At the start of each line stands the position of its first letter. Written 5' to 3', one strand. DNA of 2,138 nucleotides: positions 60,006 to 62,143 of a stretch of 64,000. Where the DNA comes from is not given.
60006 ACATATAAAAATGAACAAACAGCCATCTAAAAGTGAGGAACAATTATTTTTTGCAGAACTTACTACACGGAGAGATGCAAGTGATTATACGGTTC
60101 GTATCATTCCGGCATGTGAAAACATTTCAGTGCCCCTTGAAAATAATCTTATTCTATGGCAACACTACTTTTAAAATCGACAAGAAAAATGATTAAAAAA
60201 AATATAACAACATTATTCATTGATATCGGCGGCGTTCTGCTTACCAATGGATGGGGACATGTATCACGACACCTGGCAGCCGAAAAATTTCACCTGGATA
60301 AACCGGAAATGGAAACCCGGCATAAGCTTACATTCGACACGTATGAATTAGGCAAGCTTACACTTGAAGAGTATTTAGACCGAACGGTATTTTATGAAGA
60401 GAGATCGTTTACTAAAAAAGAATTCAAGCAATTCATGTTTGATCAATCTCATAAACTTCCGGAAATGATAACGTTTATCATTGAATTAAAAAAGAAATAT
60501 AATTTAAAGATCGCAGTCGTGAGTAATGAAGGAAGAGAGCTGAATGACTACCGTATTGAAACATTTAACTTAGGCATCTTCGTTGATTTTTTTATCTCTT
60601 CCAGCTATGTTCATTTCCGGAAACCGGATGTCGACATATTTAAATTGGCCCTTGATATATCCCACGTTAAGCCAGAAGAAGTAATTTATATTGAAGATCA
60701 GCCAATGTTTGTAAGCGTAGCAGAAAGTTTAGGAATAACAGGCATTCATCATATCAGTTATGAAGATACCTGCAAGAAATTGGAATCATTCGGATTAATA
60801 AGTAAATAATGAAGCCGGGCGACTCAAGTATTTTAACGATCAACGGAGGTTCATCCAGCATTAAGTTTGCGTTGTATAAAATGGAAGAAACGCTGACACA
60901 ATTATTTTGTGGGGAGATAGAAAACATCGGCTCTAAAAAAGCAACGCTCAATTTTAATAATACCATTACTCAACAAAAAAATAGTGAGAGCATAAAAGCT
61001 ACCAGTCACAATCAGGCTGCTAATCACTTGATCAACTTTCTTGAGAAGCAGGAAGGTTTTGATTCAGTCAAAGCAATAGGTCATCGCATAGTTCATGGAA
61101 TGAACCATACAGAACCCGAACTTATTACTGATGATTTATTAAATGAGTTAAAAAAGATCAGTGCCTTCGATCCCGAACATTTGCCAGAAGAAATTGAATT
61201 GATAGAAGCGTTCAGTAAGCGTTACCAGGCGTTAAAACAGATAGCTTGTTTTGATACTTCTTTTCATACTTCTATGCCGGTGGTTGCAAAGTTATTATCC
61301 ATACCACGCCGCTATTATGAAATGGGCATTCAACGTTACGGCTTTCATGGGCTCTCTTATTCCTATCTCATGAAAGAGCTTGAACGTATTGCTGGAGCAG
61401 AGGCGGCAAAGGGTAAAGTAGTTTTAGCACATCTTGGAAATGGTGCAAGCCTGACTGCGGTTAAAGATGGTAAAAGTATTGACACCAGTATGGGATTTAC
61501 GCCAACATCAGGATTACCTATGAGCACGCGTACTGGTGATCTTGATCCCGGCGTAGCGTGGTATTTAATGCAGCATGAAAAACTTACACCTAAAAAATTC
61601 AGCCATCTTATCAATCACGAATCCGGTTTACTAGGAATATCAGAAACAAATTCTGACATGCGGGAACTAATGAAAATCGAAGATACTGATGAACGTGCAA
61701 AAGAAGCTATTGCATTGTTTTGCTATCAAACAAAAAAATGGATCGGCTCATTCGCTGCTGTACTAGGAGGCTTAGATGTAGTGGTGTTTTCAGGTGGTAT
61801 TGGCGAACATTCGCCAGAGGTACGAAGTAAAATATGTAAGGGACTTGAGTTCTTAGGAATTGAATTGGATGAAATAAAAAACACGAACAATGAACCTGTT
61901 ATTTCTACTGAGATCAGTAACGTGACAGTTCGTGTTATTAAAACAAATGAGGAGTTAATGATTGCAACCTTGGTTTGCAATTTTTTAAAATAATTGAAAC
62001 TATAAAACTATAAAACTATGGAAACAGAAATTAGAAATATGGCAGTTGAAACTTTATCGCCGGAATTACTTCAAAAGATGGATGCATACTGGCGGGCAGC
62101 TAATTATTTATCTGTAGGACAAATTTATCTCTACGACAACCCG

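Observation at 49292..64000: Co-directional accessory island linking reserve-polymer mobilisation and phosphoketolase/acetate-kinase ATP production to an ion-pumping N-ATPase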

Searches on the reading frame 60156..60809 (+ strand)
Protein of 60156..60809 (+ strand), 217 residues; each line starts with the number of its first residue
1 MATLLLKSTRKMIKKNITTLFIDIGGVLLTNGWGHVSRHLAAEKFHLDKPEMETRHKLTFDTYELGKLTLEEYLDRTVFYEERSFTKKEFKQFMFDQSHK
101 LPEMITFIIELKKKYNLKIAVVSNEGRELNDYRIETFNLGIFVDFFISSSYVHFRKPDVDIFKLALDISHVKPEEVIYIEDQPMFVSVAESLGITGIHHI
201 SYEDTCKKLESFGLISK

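Call 7: search_protein_families(library=pfam, proteins=[window:60156-60809:+])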
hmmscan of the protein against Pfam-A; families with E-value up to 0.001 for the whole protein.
window:60156-60809:+ (217 aa): 3 families
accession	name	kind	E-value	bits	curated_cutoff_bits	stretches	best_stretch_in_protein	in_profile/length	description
PF13419.12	HAD_2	-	7.4e-15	56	23.8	1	69-195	44-174/178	Haloacid dehalogenase-like hydrolase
PF00702.32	Hydrolase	-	7.8e-14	52.9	26.4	1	18-183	2-181/191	haloacid dehalogenase-like hydrolase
PF01507.26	PAPS_reduct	-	0.00038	21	22.5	1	88-128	24-64/175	Phosphoadenosine phosphosulfate reductase domain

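Call 48: search_protein_families(library=ncbifam, proteins=[window:60156-60809:+])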
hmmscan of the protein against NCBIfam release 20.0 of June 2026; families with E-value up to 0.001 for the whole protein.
window:60156-60809:+ (217 aa): 14 families
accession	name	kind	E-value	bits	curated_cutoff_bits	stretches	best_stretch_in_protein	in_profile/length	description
TIGR02247.1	HAD-1A3-hyp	subfamily_domain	3.4e-17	62.9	125.4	1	21-212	6-208/211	epoxide hydrolase N-terminal domain-like phosphatase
TIGR02254.1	YjjG_YfnB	equivalog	2.1e-13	50.2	159.9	1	81-183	79-179/223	YjjG family noncanonical pyrimidine nucleotidase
TIGR02252.1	DREG-2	subfamily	5.8e-12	45.8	155.2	1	88-197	93-202/203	HAD hydrolase, REG-2-like, family IA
TIGR02253.1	CTE7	subfamily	1.1e-10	41.7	169.75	1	95-184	90-178/221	TIGR02253 family HAD-type hydrolase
TIGR01509.1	HAD-SF-IA-v3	subfamily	7.6e-10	39.2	29.4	1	85-198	50-153/154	HAD-IA family hydrolase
NF006991.0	PRK09456.1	equivalog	1e-07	31.8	295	1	101-199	86-184/199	glucose-1-phosphatase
TIGR01990.1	bPGM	equivalog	1.6e-07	31.5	189.4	1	96-194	86-181/187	beta-phosphoglucomutase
TIGR02009.1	PGMB-YQAB-SF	subfamily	2.4e-07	31.1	153.35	1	90-193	79-180/186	beta-phosphoglucomutase family hydrolase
NF006976.0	PRK09449.1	equivalog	4.1e-07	29.7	183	1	87-183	83-178/225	pyrimidine 5'-nucleotidase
NF009804.0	PRK13288.1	equivalog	3e-06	26.9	218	1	83-183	65-165/215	pyrophosphatase PpaX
NF053653.1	InDiPhoBT2121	equivalog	1.1e-05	25.2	245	1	90-194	74-181/216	inorganic diphosphatase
TIGR01454.1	AHBA_synth_RP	hypoth_equivalog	9.8e-05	22.1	246.65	1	100-198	76-173/205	AHBA synthesis associated protein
TIGR01662.1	HAD-SF-IIIA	subfamily_domain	0.00044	20.4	44.6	1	96-184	22-122/141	HAD-IIIA family hydrolase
TIGR01549.1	HAD-SF-IA-v1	subfamily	0.00079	19.9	23.3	0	96-179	59-135/149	HAD-IA family hydrolase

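Call 77: search_solved_structures(query=window:60156-60809:+, max_evalue=0.001)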
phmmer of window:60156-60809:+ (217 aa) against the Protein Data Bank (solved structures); distinct sequences matched with E-value up to 0.001: 21.
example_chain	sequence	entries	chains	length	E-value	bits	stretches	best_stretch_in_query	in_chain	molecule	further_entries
3cnh_A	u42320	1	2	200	4e-42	147.8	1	17-204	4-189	Hydrolase family protein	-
3kbb_A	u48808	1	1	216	2.6e-07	34.1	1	48-202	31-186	Phosphorylated carbohydrates phosphatase TM_1254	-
6q7q_A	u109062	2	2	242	6.2e-06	29.6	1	99-197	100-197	OE1.3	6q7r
9m7d_A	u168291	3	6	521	3e-05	27.4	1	15-198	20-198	Haloacid dehalogenase superfamily, subfamily IA, variant 3 with third motif having DD or E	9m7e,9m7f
1x42_A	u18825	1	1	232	3.3e-05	27.2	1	100-197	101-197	hypothetical protein PH0459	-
9mhs_B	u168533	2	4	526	3.3e-05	27.2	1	15-198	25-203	Drimenol Synthase | Haloacid dehalogenase superfamily, subfamily IA, variant 3 with third motif having DD or E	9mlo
6q7p_A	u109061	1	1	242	4.1e-05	26.9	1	99-197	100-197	OE1.2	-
3u26_A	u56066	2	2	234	6.4e-05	26.3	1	100-197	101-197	PF00702 domain protein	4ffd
6z1k_A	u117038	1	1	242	6.7e-05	26.3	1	100-197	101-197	BH32.6 protein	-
4dcc_A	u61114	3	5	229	6.8e-05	26.2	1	11-196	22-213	Putative haloacid dehalogenase-like hydrolase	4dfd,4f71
6q7n_A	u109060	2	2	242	6.9e-05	26.2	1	100-197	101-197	BH32 | OE1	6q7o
2i6x_A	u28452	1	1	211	6.9e-05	26.2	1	19-194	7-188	Hydrolase, haloacid dehalogenase-like family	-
7o1d_A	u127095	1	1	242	7.1e-05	26.2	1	100-197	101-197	BH32.7 protein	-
8bp1_A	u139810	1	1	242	7.2e-05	26.2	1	100-197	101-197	BHMeHis1.0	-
9eqd_A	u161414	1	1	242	8.7e-05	25.9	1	100-197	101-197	CT1.5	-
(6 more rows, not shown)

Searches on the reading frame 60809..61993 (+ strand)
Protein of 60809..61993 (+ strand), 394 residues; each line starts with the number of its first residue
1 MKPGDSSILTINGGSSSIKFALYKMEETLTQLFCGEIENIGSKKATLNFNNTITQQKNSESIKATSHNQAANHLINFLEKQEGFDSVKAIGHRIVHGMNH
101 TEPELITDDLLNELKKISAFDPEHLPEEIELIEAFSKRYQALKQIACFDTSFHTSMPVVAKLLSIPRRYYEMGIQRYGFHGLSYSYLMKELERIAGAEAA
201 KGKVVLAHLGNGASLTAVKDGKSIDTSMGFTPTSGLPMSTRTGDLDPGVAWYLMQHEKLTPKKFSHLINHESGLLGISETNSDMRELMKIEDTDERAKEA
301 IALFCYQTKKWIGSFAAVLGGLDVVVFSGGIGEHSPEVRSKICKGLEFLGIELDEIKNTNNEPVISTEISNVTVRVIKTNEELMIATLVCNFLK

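Call 7: search_protein_families(library=pfam, proteins=[window:60809-61993:+])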
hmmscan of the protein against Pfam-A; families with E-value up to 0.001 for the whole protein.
window:60809-61993:+ (394 aa): 1 family
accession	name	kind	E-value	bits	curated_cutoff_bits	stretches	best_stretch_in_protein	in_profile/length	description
PF00871.23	Acetate_kinase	-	8.3e-117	390.6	22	1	8-386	2-391/392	Acetokinase family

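Call 17: find_encoding_contigs(protein=window:60809-61990:+, flank=10000, max_places=10)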
Protein window:60809-61990:+ (394 aa): no gene with exactly this product is on record in the collection.

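Call 48: search_protein_families(library=ncbifam, proteins=[window:60809-61993:+])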
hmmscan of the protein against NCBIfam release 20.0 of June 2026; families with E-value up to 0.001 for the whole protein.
window:60809-61993:+ (394 aa): 8 families
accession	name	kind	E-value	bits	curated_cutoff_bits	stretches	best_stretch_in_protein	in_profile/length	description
TIGR00016.1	ackA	subfamily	8.9e-118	393.5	293.4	1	6-390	4-401/405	acetate/propionate family kinase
NF005462.0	PRK07058.1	equivalog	2.4e-105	352.8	486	1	7-391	5-388/396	acetate/propionate family kinase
NF009063.0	PRK12397.1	equivalog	6.1e-102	341.3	659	1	7-389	4-389/404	acetate/propionate family kinase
NF009045.0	PRK12379.1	equivalog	8.1e-95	317.9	580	1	7-387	6-387/402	propionate kinase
NF005520.0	PRK07157.1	equivalog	5.1e-88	295.9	561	1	7-389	4-394/400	acetate kinase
NF009099.0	PRK12440.1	equivalog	2.5e-81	273.7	693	1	6-387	4-391/397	acetate/propionate family kinase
NF002834.0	PRK03011.1-5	subfamily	4.7e-27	95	222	1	178-349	153-323/357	butyrate kinase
TIGR02707.1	butyr_kinase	equivalog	1.1e-21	77.2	289.1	1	178-349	150-320/351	butyrate kinase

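Call 68: search_dna_similar(query=window:60809-61993:+, collection=plasmids, mode=protein, max_rows=60)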
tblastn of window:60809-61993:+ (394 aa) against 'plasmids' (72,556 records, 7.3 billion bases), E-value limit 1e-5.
Records with a match: 436; places in all: 467; records where one place covers at least 80% of the query: 412.
Best place of each record, by identity: <60% 436.
By first word of the organism name: Sinorhizobium 99; Rhizobium 50; Ralstonia 35; Paracoccus 16; Agrobacterium 14; Azospirillum 13; Caballeronia 11; Burkholderia 11; Sphingobium 9; Klebsiella 9; and 88 more.
By predicted mobility (MOB-suite, as given by PLSDB): non-mobilizable 224; mobilizable 107; conjugative 105.
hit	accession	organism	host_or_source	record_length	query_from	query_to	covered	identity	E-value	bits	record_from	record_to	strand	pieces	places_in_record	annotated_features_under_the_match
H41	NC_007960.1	Nitrobacter hamburgensis X14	-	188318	2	393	99%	56.1%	6e-141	450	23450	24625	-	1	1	acetate/propionate family kinase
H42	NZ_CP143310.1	Methylophaga thalassica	cell culture,A deep sea sediment sample ...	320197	2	393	99%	53.9%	1e-134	432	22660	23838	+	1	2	acetate/propionate family kinase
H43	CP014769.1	Hymenobacter psoromatis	Lichen,single cell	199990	8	393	98%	54.5%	1e-121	394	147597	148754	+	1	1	acetate kinase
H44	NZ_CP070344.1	Variovorax sp. PDNC026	cell culture,Plastic debris in ...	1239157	1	388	98%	54.1%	8e-121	392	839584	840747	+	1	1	none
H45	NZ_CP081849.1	Polymorphobacter megasporae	Megaspora,lichen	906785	4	386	97%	49.6%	3e-117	382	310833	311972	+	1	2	acetate/propionate family kinase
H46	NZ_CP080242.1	Polymorphobacter sp. PAMC 29334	Megaspora,lichen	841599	5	386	97%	47.0%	5e-108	355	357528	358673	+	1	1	acetate/propionate family kinase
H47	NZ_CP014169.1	Sphingomonas panacis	Panax ginseng,bacterial cell,Panax ...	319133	7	387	97%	43.7%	5e-87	295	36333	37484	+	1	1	acetate/propionate family kinase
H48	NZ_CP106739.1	Roseovarius pelagicus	cell culture,Arctic seawater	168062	5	393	99%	42.6%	5e-90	303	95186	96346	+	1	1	acetate/propionate family kinase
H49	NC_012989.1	Methylorubrum extorquens DM4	-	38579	6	392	98%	42.6%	5e-76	263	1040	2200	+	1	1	acetate/propionate family kinase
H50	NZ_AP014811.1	Methylorubrum populi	-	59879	6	392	98%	42.6%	5e-76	263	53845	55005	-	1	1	acetate/propionate family kinase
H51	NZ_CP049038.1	Pseudohalocynthiibacter aestuariivivens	pure culutre,Seawater recirculating ...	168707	5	393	99%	42.3%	1e-91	308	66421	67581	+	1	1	acetate/propionate family kinase | DUF2933 domain-containing protein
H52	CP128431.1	Microbulbifer sp. MKSA007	Smenospongia aurea,bacteria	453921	6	391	98%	42.6%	5e-83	283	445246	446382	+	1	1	acetate/propionate family kinase | bifunctional enoyl-CoA hydratase/phosphate acetyltransferase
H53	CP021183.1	Rhizorhabdus wittichii DC-6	activated sludge of a wastewater ...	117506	7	386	96%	43.3%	2e-82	281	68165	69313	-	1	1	acetate kinase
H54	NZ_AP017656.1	Sphingobium cloacae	-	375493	6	394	99%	42.3%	5e-84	286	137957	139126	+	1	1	acetate/propionate family kinase | bifunctional enoyl-CoA hydratase/phosphate acetyltransferase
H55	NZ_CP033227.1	Sphingobium yanoikuyae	Mixed culture,wastewater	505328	7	385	96%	43.0%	9e-86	291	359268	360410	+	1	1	acetate/propionate family kinase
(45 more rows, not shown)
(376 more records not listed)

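Call 70: get_annotated_region(hit=H41, flank=14000)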
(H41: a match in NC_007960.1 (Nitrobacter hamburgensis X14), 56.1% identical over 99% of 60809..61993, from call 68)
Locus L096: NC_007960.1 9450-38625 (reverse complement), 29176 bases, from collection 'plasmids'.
description: Nitrobacter hamburgensis X14 plasmid 2, complete sequence
organism: Nitrobacter hamburgensis X14 (NCBI taxid 323097)
taxonomy: Bacteria; Pseudomonadota; Alphaproteobacteria; Hyphomicrobiales; Nitrobacteraceae; Nitrobacter; Nitrobacter hamburgensis; Nitrobacter hamburgensis X14
host: -; source: -; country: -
typing (MOB-suite, as given by PLSDB): conjugative; replicon rep_cluster_1954; relaxase MOBP; mating-pair formation MPF_T
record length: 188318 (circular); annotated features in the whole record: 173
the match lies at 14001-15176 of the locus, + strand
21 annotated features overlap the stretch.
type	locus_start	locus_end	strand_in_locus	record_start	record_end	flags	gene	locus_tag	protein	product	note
CDS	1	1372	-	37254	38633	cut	-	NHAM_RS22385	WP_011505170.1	copper oxidase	-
CDS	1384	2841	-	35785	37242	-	-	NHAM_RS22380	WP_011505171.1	TolC family protein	GO:0055085 - transmembrane transport [Evidence IEA]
CDS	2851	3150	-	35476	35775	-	-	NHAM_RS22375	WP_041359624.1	hypothetical protein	-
CDS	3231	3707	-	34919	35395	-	-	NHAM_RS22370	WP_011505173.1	hypothetical protein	-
CDS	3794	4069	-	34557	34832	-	-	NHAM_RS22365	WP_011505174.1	metal-sensitive transcriptional regulator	-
CDS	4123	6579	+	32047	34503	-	-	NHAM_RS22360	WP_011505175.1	heavy metal translocating P-type ATPase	-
CDS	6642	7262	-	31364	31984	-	-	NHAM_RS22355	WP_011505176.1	class I SAM-dependent methyltransferase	-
CDS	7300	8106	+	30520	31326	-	-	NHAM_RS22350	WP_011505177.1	nucleoside phosphorylase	-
CDS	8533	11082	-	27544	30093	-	mgtA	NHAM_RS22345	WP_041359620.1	magnesium-translocating P-type ATPase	GO:0015693 - magnesium ion transport [Evidence IEA]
CDS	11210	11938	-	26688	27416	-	-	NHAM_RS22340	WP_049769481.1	VIT family protein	-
CDS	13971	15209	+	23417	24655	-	-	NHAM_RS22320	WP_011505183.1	acetate/propionate family kinase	GO:0006083 - acetate metabolic process [Evidence IEA]; GO:0006113 - fermentation [Evidence IEA]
CDS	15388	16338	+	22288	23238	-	glk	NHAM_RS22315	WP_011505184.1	glucokinase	GO:0005975 - carbohydrate metabolic process [Evidence IEA]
CDS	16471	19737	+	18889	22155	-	-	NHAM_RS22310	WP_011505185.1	beta-phosphoglucomutase family hydrolase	-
CDS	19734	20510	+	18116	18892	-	-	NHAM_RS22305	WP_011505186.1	HAD-IIB family hydrolase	GO:0008152 - metabolic process [Evidence IEA]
CDS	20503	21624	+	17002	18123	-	-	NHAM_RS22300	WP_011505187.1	glycosidase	-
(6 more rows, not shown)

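Call 71: get_annotated_region(hit=H43, flank=10000)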
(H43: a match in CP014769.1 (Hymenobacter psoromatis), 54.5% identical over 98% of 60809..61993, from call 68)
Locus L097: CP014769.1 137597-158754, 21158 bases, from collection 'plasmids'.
description: Hymenobacter psoromatis strain PAMC 26554 plasmid unnamed1, complete sequence
organism: Hymenobacter psoromatis (NCBI taxid 1484116)
taxonomy: Bacteria; Bacteroidota; Cytophagia; Cytophagales; Hymenobacteraceae; Hymenobacter; Hymenobacter psoromatis
host: -; source: Lichen,single cell; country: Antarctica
typing (MOB-suite, as given by PLSDB): mobilizable; relaxase MOBB
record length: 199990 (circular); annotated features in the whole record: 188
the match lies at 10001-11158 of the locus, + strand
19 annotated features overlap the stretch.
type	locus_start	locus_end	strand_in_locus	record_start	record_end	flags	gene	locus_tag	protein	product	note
CDS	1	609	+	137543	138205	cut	-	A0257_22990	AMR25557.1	hypothetical protein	-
CDS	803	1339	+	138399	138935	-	-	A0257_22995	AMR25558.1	hypothetical protein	-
CDS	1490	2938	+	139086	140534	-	-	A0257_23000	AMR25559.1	hypothetical protein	-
CDS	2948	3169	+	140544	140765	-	-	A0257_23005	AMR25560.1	hypothetical protein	-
CDS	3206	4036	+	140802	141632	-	-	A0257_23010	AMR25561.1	hypothetical protein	-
CDS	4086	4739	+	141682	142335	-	-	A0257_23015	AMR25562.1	peroxiredoxin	-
CDS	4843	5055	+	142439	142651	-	-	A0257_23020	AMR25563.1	hypothetical protein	-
CDS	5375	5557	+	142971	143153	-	-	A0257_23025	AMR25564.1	hypothetical protein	-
CDS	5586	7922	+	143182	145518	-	-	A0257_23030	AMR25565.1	hypothetical protein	-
CDS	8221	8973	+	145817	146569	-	-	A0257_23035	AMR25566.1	short-chain dehydrogenase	-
CDS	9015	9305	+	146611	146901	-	-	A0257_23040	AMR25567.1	hypothetical protein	-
CDS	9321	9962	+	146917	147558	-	-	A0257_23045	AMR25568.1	hydrolase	-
CDS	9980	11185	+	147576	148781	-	-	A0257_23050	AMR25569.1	acetate kinase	-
CDS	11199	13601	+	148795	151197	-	-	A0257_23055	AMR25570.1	phosphoketolase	-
CDS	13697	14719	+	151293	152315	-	-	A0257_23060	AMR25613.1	fructose-bisphosphate aldolase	-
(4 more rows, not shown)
